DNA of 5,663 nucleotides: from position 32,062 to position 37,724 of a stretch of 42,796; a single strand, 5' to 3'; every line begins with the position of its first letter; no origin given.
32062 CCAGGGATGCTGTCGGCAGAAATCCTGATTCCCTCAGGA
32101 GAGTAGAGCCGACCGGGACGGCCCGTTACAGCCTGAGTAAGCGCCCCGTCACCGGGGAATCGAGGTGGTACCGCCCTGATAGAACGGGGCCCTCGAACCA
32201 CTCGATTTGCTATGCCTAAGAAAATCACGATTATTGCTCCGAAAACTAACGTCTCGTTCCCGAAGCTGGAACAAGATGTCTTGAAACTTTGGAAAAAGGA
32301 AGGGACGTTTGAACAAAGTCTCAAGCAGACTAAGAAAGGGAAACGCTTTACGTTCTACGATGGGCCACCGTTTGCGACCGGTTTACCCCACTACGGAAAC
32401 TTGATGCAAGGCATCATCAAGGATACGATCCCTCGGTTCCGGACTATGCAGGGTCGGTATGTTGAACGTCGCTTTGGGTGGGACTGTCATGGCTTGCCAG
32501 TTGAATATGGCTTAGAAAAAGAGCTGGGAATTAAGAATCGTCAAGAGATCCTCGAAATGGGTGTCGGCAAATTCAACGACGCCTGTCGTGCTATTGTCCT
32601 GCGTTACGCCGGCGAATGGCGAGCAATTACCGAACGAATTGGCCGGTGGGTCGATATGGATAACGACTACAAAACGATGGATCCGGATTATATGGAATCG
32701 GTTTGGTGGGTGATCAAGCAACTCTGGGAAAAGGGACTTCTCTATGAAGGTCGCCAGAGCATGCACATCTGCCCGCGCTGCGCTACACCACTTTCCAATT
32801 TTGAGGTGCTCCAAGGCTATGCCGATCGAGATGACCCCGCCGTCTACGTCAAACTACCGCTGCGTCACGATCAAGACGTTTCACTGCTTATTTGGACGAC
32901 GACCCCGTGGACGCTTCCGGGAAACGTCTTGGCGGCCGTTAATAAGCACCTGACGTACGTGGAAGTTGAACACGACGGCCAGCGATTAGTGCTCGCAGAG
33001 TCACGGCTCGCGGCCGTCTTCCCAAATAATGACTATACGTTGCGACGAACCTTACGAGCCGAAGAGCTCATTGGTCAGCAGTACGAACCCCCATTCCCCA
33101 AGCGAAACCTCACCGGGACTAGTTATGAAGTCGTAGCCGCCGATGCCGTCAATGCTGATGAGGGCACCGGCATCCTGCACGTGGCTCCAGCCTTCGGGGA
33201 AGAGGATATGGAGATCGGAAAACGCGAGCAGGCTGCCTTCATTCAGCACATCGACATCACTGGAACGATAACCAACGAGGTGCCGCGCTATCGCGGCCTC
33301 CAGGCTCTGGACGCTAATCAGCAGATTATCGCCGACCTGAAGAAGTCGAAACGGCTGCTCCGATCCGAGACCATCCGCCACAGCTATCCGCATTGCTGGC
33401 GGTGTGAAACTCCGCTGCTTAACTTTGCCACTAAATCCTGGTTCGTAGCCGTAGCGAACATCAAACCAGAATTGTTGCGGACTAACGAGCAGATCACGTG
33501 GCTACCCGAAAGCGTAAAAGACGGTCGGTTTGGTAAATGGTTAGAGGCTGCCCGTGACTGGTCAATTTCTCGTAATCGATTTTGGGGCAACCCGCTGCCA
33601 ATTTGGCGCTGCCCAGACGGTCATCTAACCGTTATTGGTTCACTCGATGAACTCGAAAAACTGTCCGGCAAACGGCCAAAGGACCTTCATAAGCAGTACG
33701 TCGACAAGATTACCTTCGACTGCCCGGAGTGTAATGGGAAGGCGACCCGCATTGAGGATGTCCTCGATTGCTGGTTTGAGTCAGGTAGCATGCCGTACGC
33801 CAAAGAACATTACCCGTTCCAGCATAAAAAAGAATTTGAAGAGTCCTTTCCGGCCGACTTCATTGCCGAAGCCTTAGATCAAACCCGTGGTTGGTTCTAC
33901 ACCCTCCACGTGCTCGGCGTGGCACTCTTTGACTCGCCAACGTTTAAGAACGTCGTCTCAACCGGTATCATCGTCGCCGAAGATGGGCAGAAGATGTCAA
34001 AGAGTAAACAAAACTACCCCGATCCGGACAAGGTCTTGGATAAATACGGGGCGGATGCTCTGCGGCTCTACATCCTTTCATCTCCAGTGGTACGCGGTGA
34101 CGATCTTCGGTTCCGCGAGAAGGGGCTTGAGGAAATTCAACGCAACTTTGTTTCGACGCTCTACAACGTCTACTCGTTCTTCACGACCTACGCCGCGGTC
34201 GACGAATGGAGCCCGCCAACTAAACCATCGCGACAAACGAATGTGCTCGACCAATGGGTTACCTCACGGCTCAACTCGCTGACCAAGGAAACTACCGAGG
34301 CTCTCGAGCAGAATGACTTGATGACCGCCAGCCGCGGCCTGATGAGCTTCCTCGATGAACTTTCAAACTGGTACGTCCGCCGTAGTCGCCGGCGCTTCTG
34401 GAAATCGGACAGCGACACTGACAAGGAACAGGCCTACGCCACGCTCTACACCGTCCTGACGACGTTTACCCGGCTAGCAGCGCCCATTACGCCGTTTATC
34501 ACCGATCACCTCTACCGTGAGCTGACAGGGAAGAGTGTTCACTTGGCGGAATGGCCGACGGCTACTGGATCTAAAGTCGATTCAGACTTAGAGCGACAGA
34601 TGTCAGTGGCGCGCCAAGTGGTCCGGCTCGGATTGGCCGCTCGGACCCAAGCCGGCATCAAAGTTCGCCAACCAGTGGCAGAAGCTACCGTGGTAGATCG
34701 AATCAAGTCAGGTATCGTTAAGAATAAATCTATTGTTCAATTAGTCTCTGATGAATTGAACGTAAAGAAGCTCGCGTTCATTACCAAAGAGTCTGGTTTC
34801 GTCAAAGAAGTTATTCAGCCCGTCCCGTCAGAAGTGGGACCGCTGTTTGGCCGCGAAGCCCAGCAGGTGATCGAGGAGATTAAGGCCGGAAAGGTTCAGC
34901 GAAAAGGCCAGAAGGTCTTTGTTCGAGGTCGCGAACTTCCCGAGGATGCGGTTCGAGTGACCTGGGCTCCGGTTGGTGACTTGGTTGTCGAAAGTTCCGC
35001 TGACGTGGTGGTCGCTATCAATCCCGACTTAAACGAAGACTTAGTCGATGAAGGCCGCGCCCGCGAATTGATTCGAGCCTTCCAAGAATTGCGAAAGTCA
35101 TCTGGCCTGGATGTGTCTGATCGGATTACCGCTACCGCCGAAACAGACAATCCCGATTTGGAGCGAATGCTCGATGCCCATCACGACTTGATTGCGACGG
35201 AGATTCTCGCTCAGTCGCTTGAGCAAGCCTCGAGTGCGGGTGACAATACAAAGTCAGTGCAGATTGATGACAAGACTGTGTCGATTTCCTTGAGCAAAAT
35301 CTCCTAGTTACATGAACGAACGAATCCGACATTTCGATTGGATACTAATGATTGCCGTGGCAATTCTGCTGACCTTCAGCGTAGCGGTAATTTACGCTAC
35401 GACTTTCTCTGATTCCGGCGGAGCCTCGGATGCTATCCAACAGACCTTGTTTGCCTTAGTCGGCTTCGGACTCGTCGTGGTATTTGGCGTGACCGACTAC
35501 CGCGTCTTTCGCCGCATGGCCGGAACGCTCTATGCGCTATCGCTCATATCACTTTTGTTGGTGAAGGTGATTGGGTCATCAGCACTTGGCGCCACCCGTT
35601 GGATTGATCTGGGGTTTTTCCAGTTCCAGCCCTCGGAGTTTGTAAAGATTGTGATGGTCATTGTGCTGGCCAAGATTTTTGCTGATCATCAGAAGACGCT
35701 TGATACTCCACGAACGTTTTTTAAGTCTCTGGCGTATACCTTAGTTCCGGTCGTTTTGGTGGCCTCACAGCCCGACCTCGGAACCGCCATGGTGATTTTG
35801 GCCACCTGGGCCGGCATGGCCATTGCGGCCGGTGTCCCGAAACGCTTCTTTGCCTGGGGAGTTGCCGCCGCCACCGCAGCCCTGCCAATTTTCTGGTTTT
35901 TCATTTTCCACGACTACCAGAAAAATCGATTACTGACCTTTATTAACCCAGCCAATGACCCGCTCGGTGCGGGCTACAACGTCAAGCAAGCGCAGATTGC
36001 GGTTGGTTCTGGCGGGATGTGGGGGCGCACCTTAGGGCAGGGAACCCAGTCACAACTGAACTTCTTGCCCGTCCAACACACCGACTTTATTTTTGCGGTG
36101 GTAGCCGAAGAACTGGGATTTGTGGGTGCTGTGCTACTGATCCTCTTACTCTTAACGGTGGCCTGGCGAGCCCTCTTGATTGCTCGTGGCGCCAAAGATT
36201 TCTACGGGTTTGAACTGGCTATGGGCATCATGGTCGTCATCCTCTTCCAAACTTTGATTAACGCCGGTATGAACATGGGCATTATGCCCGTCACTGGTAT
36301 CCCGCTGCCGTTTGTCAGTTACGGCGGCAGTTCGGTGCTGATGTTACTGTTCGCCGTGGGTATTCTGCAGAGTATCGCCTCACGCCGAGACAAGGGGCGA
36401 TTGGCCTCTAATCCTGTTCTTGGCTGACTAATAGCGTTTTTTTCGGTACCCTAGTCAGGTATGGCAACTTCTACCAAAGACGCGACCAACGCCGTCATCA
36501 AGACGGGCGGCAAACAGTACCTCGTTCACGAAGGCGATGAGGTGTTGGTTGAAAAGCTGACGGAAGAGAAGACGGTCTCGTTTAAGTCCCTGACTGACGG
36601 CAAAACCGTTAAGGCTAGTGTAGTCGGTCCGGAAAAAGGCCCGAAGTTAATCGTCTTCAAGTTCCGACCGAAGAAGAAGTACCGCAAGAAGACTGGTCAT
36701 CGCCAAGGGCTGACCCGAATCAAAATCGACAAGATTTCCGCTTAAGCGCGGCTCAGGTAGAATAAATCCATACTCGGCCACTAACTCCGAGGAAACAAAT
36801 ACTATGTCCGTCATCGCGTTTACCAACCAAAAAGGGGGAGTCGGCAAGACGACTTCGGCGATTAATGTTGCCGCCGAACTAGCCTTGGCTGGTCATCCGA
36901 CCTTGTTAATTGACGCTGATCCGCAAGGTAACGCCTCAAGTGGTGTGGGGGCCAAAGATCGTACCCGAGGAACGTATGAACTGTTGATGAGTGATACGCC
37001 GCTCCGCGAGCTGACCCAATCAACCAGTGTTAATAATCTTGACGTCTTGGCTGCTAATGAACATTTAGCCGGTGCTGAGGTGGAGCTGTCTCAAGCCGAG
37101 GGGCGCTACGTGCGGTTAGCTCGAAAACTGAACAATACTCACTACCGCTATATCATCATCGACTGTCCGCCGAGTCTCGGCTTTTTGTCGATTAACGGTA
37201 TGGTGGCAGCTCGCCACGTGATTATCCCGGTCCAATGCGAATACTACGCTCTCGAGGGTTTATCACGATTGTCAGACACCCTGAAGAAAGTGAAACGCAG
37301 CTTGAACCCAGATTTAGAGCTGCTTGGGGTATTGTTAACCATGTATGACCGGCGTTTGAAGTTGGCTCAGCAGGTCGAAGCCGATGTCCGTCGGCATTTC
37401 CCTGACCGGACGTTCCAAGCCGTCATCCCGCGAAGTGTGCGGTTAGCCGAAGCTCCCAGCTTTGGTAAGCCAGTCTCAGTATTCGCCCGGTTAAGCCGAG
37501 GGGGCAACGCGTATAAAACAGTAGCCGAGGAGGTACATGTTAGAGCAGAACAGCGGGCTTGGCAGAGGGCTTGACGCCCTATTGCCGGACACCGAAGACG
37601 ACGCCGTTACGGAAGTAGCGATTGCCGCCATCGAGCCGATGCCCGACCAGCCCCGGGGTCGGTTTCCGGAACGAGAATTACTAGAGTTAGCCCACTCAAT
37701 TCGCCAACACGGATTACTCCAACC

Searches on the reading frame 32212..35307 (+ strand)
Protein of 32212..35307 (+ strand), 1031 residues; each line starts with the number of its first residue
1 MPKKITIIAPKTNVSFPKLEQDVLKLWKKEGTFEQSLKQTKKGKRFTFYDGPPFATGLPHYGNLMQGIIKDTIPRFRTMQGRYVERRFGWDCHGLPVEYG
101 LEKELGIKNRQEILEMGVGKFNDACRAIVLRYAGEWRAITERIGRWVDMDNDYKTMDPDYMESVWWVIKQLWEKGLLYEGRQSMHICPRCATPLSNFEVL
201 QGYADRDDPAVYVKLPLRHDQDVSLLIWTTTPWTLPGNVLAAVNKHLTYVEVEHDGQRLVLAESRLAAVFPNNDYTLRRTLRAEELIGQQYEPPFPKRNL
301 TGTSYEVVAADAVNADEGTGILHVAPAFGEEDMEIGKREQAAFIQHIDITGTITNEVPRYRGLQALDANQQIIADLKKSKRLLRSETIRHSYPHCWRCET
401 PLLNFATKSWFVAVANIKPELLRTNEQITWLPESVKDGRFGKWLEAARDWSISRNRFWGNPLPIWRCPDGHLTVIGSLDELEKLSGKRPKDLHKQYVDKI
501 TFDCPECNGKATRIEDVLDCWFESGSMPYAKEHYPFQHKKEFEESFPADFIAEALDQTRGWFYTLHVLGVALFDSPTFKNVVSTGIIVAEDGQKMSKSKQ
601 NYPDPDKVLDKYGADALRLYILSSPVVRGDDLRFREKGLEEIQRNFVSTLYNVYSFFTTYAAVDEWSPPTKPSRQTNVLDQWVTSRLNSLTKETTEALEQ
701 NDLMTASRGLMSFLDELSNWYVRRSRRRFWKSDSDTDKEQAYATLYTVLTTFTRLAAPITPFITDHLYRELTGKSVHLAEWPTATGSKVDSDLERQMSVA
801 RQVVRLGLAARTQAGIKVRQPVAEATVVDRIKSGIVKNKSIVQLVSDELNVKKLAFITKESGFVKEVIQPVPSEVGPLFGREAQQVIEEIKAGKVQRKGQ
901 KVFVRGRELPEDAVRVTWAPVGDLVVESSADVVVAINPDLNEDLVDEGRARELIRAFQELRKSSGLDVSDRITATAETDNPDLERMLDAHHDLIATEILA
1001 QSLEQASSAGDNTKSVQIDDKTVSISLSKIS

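Call 6: search_protein_families(library=pfam, proteins=[window:32212-35307:+], max_evalue=0.01)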
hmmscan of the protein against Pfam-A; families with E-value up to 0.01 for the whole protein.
window:32212-35307:+ (1031 aa): 5 families
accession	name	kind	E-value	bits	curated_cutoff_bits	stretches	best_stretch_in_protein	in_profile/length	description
PF00133.28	tRNA-synt_1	-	7.1e-142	473.4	22.7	1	23-628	2-409/414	tRNA synthetases class I (I, L, M and V)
PF08264.19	Anticodon_1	-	1.6e-33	116.1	25.1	1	680-822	1-144/148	Anticodon-binding domain of tRNA ligase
PF19302.4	DUF5915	-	3.5e-30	105.5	27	1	843-1029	2-194/195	Domain of unknown function (DUF5915)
PF09334.17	tRNA-synt_1g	-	2e-15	56.9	20.1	2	576-652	310-385/391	tRNA synthetases class I (M)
PF01406.26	tRNA-synt_1e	-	0.0025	17.7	27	1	571-640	231-297/301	tRNA synthetases class I (C) catalytic domain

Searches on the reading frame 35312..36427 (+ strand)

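Call 8: search_protein_families(library=ncbifam, proteins=[window:35312-36427:+], max_evalue=0.01)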
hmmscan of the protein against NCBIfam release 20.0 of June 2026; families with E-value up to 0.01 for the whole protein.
window:35312-36427:+ (371 aa): 6 families
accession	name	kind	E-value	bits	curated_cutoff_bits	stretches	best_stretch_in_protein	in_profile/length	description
TIGR02210.1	rodA_shape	equivalog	5.9e-118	394.1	336.7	1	9-359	1-356/357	rod shape-determining protein RodA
TIGR02614.1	ftsW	equivalog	6.2e-93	311.7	337.5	1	11-357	3-355/357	putative lipid II flippase FtsW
NF008060.0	PRK10794.1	equivalog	2.9e-86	289.7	590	1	7-359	15-363/370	peptidoglycan glycosyltransferase MrdB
TIGR02615.1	spoVE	exception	4.3e-76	256.7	448.8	1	11-355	3-352/354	stage V sporulation protein E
NF008042.0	PRK10774.1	equivalog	8.7e-60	202.8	493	1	43-355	75-388/405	cell division protein FtsW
NF037961.1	RodA_shape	subfamily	2.5e-58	198.3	150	2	193-349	238-401/415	rod shape-determining protein RodA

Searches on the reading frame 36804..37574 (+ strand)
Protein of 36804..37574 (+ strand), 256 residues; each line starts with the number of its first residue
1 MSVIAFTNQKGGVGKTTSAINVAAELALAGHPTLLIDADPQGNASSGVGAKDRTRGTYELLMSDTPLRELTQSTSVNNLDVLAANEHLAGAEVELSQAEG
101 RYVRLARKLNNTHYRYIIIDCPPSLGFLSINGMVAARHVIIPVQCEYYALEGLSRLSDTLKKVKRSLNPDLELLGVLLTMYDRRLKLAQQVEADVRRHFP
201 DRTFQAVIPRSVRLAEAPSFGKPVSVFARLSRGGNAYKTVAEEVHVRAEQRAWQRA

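Call 69: search_protein_families(library=pfam, proteins=[window:36804-37574:+], max_evalue=0.00001)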
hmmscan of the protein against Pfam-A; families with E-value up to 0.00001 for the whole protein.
window:36804-37574:+ (256 aa): 5 families
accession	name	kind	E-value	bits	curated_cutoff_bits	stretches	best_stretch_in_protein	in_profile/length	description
PF13614.12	AAA_31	-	5.4e-54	183.2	27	1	1-172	1-176/177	AAA domain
PF01656.29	CbiA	-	2.7e-27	95.6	25.4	1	4-224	1-125/125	CobQ/CobB/MinD/ParA nucleotide binding domain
PF10609.15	ParA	-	3.5e-08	33.6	27.1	1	3-166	5-166/246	NUBPL iron-transfer P-loop NTPase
PF02374.21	ArsA_ATPase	-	4e-07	30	24.3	1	6-45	5-44/305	Anion-transporting ATPase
PF09140.17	MipZ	-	3.4e-06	27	20.7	0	3-165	2-151/262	ATPase MipZ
